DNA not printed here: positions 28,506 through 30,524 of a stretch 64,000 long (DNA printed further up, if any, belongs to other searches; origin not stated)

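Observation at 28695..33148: Compact load-halogenate-offload cassette: carrier-protein/condensation fusion + stand-alone adenylating enzyme + flavin-dependent halogenase, with no PKS/NRPS partner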

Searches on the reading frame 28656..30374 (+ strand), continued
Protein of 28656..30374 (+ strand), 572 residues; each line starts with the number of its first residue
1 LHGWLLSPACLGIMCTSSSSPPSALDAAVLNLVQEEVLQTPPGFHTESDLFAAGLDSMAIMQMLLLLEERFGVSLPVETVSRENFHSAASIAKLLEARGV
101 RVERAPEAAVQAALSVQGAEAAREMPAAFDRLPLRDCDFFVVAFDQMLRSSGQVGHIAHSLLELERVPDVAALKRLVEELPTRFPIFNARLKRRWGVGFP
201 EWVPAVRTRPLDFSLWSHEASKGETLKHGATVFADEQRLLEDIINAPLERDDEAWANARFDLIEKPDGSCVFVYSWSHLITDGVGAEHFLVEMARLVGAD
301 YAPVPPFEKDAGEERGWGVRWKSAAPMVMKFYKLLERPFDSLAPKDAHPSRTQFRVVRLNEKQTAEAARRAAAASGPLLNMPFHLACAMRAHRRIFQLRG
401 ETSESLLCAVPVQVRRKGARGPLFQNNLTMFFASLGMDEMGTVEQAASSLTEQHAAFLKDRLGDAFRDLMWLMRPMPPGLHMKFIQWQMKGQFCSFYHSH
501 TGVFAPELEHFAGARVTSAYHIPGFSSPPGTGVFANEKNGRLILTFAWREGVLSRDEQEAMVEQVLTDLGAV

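Call 41: search_protein_representatives(alignment_id=A1)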
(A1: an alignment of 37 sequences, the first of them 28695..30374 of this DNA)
Query: 37 sequences, 565 profile positions. Proteins with E-value up to 0.001 (for the whole library): 3730; up to 1e-10: 831; up to 1e-30: 272. The best 150 are listed.
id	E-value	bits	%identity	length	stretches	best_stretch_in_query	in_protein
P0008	1.9e-268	908.3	-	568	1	1-564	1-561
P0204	4.8e-250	847.5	-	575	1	4-564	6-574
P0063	3.4e-247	838.1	-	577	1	5-564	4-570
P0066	2.7e-235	798.8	-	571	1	1-564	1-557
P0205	1.6e-216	736.9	-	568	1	9-564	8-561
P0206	4.3e-162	557.2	-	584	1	8-561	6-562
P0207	6.9e-127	440.9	-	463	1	123-562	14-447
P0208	1.7e-126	439.7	-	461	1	119-562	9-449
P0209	7.4e-125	434.2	-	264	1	305-564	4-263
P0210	2.2e-123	429.4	-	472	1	114-563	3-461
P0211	2.6e-123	429.1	-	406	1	165-563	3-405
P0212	6.2e-118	411.4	-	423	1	140-560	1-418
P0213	7.8e-112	391.3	-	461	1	124-563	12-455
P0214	1.3e-111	390.5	-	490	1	120-562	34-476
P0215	2.7e-111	389.5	-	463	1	125-563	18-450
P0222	1.7e-95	337.3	-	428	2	246-562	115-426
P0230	3.5e-83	296.7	-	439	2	232-562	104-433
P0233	2.0e-79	284.3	-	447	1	121-562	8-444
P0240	3.6e-65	237.2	-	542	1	10-558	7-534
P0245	1.2e-59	218.9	-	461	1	124-562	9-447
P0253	3.2e-57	211.0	-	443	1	122-562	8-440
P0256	2.2e-56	208.2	-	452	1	120-556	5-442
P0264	1.5e-52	195.5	-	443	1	119-563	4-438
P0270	5.9e-50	187.0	-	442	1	126-553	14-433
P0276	1.7e-49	185.5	-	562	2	114-475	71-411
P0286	1.2e-47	179.4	-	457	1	126-563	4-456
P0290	2.1e-47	178.5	-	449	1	121-558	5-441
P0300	2.0e-45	172.0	-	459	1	124-558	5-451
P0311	1.0e-43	166.3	-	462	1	117-554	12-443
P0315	1.5e-43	165.8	-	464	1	122-563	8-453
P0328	1.4e-42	162.7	-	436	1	123-560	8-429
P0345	2.0e-40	155.5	-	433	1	126-553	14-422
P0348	3.3e-40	154.8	-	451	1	126-562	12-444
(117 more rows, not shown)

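Call 42: list_cluster_members(proteins=[P0207, P0215, P0222, P0230, P0240, P0256, P0270, P0290, P0315, P0345])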
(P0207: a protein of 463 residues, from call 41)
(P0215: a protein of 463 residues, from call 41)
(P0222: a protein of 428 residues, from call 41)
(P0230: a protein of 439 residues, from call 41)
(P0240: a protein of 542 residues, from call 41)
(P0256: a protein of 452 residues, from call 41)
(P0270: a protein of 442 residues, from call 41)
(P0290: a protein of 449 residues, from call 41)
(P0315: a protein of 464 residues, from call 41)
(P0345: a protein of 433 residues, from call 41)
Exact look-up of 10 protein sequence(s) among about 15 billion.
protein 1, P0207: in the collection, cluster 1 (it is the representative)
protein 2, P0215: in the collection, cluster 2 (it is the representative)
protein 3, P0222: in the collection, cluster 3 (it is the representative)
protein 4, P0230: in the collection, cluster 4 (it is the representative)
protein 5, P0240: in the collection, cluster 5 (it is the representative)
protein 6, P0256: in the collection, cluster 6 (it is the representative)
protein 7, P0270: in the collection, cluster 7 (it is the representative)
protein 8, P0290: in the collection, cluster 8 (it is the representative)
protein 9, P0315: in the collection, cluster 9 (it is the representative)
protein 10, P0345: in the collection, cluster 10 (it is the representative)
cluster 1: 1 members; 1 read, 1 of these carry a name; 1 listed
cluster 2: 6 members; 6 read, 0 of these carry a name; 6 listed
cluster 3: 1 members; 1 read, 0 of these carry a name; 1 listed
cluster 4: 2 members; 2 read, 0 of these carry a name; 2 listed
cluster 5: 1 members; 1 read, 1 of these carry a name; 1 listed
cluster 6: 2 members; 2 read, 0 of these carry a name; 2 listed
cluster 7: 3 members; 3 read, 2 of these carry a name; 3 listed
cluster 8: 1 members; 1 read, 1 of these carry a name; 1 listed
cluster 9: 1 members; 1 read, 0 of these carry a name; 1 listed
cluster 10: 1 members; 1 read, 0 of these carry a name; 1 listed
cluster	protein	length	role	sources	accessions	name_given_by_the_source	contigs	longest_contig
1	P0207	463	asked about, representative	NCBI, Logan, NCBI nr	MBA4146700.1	MAG: hypothetical protein H0X66_01195 [Verrucomicrobia bacterium] | hypothetical protein [Verrucomicrobiota bacterium]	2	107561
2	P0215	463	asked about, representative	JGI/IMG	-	-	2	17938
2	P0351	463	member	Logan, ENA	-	-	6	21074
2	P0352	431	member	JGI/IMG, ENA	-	-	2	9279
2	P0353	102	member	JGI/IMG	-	-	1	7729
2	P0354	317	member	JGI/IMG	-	-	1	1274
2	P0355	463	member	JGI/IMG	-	-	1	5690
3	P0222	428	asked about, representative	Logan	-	-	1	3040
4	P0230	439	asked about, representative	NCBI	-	-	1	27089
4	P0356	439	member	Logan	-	-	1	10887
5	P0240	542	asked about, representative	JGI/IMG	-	acyl carrier protein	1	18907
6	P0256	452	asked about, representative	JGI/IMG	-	-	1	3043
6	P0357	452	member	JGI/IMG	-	-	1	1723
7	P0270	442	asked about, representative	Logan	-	-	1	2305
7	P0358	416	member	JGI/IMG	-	hypothetical protein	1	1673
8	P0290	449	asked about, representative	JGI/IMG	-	hypothetical protein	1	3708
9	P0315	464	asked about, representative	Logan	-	-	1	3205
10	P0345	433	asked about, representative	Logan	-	-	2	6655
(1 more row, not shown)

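Call 43: find_encoding_contigs(protein=P0230, flank=10000, max_places=1)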
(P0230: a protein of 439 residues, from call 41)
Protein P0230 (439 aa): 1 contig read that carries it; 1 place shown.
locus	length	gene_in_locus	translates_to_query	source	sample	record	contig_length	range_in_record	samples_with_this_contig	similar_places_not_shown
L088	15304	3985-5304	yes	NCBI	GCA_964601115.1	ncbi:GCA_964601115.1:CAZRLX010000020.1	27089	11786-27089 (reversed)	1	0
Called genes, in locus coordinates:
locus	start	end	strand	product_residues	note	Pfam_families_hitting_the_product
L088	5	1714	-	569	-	PF03485:Arg_tRNA_synt_N, PF00750:tRNA-synt_1d, PF05746:DALR_1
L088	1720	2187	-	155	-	PF00359:PTS_EIIA_2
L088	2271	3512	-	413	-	PF00346:Complex1_49kDa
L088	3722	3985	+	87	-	PF00550:PP-binding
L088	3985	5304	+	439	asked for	-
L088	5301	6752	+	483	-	PF00501:AMP-binding, PF13193:AMP-binding_C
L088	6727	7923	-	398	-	PF00091:Tubulin, PF12327:FtsZ_C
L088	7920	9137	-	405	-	PF11104:PilM_2 (faint), PF02491:SHS2_FTSA, PF06723:MreB_Mbl, PF14450:FtsA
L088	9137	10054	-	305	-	PF08478:POTRA_1 (weak)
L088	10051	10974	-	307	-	PF01820:Dala_Dala_lig_N, PF02786:CPSase_L_D2 (faint), PF07478:Dala_Dala_lig_C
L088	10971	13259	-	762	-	PF01225:Mur_ligase, PF08245:Mur_ligase_M, PF02875:Mur_ligase_C, PF01565:FAD_binding_4, PF02873:MurB_C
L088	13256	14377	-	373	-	PF03033:Glyco_transf_28, PF13579:Glyco_trans_4_4 (weak), PF04101:Glyco_tran_28_C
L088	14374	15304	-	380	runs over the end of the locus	PF01098:FTSW_RODA_SPOVE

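Call 44: find_encoding_contigs(protein=P0240, flank=10000, max_places=1)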
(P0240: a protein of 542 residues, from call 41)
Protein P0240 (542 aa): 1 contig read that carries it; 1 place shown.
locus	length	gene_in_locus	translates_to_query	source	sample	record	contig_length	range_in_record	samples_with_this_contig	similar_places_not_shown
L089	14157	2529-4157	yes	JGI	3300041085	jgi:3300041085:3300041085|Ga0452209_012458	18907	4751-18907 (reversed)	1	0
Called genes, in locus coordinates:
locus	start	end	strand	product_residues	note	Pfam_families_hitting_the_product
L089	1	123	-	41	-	?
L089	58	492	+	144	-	-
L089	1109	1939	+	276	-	PF01073:3Beta_HSD, PF01370:Epimerase, PF02719:Polysacc_synt_2, PF04321:RmlD_sub_bind (weak), PF07993:NAD_binding_4, PF13460:NAD_binding_10 (weak), PF16363:GDP_Man_Dehyd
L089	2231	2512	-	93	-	-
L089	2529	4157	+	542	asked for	PF00550:PP-binding (weak)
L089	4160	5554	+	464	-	PF02310:B12-binding, PF04055:Radical_SAM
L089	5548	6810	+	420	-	PF00890:FAD_binding_2, PF01266:DAO, PF03486:HI0933_like (faint), PF12831:FAD_oxidored, PF13450:NAD_binding_8 (weak)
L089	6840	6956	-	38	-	-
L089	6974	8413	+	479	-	PF00501:AMP-binding, PF13193:AMP-binding_C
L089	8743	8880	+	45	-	-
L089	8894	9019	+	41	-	-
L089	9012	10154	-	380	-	PF01066:CDP-OH_P_transf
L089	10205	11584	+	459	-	PF02310:B12-binding, PF04055:Radical_SAM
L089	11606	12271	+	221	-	PF01066:CDP-OH_P_transf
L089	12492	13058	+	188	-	-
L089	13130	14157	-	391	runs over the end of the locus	PF00724:Oxidored_FMN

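Call 54: search_protein_families(library=pfam, alignment_id=A1, max_evalue=5)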
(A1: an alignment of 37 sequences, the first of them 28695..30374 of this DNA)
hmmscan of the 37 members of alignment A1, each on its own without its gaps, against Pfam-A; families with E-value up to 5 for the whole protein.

A. member 1, window:28695-30374:+ (559 aa): 2 families
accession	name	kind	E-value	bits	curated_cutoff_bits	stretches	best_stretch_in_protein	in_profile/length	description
PF00550.31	PP-binding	-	3.6e-09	37.2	20.8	1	16-80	3-65/67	Phosphopantetheine attachment site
PF24680.1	SH3_Hsr9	-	0.081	13.2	27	1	222-269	63-109/116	Hsr-9 Tudor domain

B. families by the number of members that match (of 37 scanned): 10 families
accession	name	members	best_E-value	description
PF00550.31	PP-binding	37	9.3e-13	Phosphopantetheine attachment site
PF00668.25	Condensation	13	0.0039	Condensation domain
PF02458.20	Transferase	8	0.0032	Transferase family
PF23297.2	ACP_SdgA_C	8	0.015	Highly reducing polyketide synthase sdgA, C-terminal ACP domain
PF24680.1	SH3_Hsr9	2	0.048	Hsr-9 Tudor domain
PF16911.10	PapA_C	1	0.0057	Phthiocerol/phthiodiolone dimycocerosyl transferase C-terminus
PF07428.16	Tri3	1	0.058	15-O-acetyltransferase Tri3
PF22378.1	Tas3-like_N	1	0.13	Tas3-like, N-terminal domain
PF07247.17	AATase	1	0.15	Alcohol acetyltransferase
PF04625.18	DEC-1_N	1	0.74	DEC-1 protein, N-terminal region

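Call 55: list_cluster_members(proteins=[P0233, P0245, P0253, P0264, P0276, P0286, P0300, P0311, P0328, P0348])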
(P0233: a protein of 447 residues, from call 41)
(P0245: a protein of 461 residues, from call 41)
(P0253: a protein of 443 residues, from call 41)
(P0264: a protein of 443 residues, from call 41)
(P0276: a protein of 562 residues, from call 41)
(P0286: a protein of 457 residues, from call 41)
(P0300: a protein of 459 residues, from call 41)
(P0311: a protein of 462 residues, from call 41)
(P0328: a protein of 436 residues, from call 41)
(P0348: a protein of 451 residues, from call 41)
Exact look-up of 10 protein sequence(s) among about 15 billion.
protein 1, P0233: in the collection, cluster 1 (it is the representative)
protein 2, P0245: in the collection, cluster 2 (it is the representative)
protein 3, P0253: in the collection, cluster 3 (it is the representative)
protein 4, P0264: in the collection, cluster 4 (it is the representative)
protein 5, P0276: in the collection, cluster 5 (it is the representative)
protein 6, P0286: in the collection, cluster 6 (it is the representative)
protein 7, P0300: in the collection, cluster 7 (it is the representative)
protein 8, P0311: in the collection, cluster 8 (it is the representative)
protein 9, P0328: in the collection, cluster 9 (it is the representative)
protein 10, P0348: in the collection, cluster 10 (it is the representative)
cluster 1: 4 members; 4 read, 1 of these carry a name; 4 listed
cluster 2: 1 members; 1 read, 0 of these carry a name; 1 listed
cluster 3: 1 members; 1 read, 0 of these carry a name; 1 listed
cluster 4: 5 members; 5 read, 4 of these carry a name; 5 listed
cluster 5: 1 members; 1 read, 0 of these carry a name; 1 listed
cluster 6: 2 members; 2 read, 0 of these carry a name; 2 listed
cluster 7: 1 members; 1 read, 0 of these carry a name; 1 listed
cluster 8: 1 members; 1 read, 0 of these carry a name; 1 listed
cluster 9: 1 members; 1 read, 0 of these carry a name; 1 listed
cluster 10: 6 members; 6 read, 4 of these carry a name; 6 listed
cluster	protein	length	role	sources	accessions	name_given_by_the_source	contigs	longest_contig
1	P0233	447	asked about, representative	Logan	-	-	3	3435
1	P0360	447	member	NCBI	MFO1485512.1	MAG: hypothetical protein U1F71_19270 [Verrucomicrobiaceae bacterium]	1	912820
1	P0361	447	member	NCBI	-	-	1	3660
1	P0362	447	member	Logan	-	-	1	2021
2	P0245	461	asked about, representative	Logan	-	-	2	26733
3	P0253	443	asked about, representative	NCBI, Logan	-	-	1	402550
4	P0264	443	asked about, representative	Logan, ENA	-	-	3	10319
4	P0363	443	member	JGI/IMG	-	hypothetical protein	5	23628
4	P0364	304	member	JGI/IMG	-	hypothetical protein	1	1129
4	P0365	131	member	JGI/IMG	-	hypothetical protein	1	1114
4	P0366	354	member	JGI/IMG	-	hypothetical protein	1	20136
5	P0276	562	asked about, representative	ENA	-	-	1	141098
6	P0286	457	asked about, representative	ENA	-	-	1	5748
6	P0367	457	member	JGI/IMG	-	-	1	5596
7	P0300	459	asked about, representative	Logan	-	-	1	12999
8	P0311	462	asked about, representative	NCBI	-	-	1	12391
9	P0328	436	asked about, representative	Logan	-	-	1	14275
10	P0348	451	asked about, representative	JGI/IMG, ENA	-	hypothetical protein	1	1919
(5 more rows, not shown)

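Call 56: find_encoding_contigs(protein=P0253, flank=10000, max_places=1)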
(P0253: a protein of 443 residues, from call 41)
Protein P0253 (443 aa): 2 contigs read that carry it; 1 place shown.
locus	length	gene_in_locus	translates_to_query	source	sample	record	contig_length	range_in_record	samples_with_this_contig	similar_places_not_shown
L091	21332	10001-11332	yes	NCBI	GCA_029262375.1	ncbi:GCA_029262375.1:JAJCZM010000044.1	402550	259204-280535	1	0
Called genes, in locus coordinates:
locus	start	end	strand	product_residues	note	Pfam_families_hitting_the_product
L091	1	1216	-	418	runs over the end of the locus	PF01494:FAD_binding_3, PF04820:Trp_halogenase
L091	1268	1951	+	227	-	-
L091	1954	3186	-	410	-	PF00109:ketoacyl-synt, PF02801:Ketoacyl-synt_C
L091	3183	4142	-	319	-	PF03279:Lip_A_acyltrans (weak)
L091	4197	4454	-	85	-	PF00550:PP-binding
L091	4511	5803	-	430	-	PF00070:Pyr_redox (faint), PF01266:DAO (weak), PF01494:FAD_binding_3, PF04820:Trp_halogenase, PF12831:FAD_oxidored (weak), PF13450:NAD_binding_8 (weak), PF01266:DAO (weak), PF04820:Trp_halogenase, +3 more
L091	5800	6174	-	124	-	PF01553:Acyltransferase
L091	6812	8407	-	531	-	PF00070:Pyr_redox (faint), PF00890:FAD_binding_2, PF01266:DAO (weak), PF01494:FAD_binding_3 (weak), PF03486:HI0933_like (faint), PF12831:FAD_oxidored, PF13450:NAD_binding_8, PF01593:Amino_oxidase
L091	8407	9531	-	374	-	PF04820:Trp_halogenase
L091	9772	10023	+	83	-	PF00550:PP-binding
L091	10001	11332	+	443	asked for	PF00668:Condensation (weak)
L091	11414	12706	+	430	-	PF00890:FAD_binding_2, PF01134:GIDA (weak), PF01266:DAO (weak), PF03486:HI0933_like (weak), PF07992:Pyr_redox_2 (weak), PF12831:FAD_oxidored, PF13450:NAD_binding_8 (weak)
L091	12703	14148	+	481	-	PF00501:AMP-binding, PF13193:AMP-binding_C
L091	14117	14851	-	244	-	PF11659:DUF3261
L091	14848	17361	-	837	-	-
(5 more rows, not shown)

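Call 57: find_encoding_contigs(protein=P0276, flank=10000, max_places=1)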
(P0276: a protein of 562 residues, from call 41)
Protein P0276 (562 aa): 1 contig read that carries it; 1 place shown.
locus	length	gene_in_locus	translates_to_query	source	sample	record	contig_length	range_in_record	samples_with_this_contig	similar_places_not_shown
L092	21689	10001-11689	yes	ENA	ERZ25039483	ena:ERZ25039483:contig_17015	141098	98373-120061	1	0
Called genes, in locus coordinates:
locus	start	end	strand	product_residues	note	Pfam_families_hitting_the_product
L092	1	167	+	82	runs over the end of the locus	-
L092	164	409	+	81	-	-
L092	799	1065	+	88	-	PF07977:FabA (weak)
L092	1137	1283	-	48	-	-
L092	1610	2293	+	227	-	-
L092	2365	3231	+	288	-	PF00109:ketoacyl-synt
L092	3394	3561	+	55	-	PF02801:Ketoacyl-synt_C (weak)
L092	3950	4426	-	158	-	-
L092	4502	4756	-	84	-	-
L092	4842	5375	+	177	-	PF00106:adh_short, PF08659:KR, PF13561:adh_short_C2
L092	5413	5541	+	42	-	-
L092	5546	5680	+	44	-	-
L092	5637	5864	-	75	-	-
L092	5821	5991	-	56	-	-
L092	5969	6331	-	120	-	-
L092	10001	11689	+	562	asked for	-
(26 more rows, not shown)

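Call 76: find_related_loci(query=A4, collection=metagenome_contigs, flank=10000)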
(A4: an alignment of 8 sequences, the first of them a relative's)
Query A4 (443 aa) in metagenome_contigs; peptide patterns used: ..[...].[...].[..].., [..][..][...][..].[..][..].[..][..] (x = any residue, [..] = any of these).
284 stretches matched a pattern; 178 encode a relative of the query (tblastn E <= 1e-3); the best 80 are kept; 80 distinct loci.
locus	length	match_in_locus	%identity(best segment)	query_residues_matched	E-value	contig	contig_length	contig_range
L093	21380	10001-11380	51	1-442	6e-139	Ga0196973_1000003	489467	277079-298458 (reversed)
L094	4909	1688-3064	50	1-442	5e-139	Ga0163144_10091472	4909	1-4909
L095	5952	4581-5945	50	1-438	2e-135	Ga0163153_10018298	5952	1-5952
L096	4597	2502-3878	50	1-442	3e-136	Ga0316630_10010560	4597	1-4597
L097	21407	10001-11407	49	4-442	3e-134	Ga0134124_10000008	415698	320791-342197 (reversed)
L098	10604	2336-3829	47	4-442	2e-128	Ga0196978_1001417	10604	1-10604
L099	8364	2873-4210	48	1-442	7e-127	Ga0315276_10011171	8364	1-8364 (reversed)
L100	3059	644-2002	48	1-442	6e-127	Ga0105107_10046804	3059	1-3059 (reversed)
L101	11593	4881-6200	50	10-442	5e-122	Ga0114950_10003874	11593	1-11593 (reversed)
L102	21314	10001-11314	50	10-440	9e-122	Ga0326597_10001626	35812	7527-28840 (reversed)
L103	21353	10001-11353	49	2-442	4e-121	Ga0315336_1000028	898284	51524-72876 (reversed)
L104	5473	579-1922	49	2-442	3e-121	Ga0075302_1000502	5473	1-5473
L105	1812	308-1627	49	10-442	2e-129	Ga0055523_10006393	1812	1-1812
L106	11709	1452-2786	48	9-443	2e-120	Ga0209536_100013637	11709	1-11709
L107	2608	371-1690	49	10-442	2e-125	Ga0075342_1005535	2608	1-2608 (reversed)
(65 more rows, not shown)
